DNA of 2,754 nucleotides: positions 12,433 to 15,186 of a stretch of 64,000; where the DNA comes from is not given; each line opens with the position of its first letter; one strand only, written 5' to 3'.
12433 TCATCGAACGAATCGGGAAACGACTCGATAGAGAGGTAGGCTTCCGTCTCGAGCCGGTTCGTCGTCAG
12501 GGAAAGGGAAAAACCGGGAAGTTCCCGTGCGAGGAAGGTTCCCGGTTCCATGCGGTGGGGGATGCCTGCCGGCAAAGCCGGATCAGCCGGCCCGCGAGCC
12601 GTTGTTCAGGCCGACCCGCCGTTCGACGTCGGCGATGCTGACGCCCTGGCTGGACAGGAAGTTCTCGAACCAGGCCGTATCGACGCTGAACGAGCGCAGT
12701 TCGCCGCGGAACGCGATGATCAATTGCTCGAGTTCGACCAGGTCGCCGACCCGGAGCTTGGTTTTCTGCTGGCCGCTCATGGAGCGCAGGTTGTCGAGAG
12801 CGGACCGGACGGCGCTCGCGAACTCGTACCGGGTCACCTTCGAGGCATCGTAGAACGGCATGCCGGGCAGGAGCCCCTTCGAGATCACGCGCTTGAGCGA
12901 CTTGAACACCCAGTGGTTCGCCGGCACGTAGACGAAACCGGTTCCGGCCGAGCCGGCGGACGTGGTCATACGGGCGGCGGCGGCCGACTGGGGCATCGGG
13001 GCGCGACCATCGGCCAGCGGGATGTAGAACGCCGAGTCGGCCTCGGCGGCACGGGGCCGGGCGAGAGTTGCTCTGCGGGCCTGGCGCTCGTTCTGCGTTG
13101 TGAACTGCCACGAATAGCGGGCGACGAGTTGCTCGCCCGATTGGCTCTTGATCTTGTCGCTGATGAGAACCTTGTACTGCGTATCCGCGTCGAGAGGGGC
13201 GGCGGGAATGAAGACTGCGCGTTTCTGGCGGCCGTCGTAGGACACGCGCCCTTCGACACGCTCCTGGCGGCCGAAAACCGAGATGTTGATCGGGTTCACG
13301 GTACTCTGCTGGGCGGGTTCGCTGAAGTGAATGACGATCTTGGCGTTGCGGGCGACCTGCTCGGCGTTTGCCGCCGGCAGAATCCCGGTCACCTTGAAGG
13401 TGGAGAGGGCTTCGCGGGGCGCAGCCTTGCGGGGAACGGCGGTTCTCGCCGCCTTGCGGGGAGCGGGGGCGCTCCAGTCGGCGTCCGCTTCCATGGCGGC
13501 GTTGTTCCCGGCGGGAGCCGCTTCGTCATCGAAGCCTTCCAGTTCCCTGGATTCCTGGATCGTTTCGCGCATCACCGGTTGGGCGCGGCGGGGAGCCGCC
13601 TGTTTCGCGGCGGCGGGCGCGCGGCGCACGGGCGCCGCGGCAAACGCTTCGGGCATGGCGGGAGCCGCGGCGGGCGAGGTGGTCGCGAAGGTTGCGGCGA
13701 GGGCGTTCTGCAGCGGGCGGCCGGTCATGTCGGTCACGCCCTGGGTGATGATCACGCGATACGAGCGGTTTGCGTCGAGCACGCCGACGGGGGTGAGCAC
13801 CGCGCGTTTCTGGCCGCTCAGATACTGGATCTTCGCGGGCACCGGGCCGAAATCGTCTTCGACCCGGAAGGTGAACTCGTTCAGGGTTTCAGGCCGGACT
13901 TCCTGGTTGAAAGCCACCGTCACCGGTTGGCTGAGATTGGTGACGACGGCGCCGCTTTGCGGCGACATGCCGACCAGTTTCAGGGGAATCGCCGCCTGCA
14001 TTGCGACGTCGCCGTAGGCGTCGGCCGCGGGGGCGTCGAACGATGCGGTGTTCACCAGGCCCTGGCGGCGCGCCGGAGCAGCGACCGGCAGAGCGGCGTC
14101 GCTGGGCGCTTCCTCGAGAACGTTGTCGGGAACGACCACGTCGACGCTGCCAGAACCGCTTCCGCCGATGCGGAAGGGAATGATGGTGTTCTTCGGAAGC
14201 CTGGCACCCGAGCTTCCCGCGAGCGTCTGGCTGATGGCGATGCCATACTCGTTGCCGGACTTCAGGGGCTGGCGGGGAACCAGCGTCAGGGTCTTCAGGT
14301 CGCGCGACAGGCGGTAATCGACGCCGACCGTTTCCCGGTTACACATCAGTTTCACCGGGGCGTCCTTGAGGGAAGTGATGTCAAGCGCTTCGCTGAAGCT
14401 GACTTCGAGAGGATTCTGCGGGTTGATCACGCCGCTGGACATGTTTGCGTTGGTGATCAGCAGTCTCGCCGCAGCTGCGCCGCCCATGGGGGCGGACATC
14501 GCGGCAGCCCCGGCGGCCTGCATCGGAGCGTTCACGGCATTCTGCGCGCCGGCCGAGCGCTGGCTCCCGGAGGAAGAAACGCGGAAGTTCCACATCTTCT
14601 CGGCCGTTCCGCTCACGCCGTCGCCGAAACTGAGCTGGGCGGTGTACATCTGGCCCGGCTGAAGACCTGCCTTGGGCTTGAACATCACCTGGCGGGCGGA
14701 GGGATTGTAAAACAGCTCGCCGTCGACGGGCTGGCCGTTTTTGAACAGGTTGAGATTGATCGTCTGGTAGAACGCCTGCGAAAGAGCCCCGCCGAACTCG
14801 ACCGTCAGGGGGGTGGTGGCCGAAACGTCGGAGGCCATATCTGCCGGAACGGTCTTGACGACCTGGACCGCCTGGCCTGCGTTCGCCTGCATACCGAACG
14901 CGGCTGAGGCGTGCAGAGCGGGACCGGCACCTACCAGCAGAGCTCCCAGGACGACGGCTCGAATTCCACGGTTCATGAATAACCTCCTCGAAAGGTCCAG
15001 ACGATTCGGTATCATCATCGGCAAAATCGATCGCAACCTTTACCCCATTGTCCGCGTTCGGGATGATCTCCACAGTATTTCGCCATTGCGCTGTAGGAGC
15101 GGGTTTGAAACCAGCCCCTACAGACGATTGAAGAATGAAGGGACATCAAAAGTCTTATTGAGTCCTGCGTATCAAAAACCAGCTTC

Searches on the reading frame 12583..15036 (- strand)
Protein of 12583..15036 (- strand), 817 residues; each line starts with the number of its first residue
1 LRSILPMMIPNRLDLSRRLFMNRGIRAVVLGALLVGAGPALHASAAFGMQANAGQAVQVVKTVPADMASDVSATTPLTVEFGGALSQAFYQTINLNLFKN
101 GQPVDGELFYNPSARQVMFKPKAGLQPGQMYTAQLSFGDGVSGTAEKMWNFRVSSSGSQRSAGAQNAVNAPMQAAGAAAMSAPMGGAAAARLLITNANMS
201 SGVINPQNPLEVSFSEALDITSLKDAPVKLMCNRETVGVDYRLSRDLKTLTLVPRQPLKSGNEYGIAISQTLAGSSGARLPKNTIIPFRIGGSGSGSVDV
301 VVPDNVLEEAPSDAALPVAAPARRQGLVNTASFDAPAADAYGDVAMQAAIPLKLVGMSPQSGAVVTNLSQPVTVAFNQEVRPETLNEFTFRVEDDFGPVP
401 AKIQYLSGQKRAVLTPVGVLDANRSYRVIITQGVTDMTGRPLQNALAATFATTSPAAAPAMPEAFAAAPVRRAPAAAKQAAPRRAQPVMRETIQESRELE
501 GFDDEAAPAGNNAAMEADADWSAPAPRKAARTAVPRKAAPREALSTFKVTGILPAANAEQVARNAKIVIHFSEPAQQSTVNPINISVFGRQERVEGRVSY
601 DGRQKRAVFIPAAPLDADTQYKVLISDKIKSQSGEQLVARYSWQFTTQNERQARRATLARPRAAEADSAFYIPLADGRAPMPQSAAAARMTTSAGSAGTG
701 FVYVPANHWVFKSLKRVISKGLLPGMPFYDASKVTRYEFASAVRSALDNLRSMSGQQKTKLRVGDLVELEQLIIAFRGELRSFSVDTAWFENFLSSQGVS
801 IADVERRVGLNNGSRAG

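Call 25: search_protein_families(library=pfam, proteins=[window:12583-15036:-], max_evalue=0.0001)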
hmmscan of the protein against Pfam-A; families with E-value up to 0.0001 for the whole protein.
window:12583-15036:- (817 aa): 2 families
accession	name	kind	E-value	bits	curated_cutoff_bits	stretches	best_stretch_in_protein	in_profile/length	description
PF13205.12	Big_5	-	1e-53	180.9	23.6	4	547-647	5-105/105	Bacterial Ig-like domain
PF04234.18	CopC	-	6e-06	27.6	23.3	0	353-394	3-39/92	CopC domain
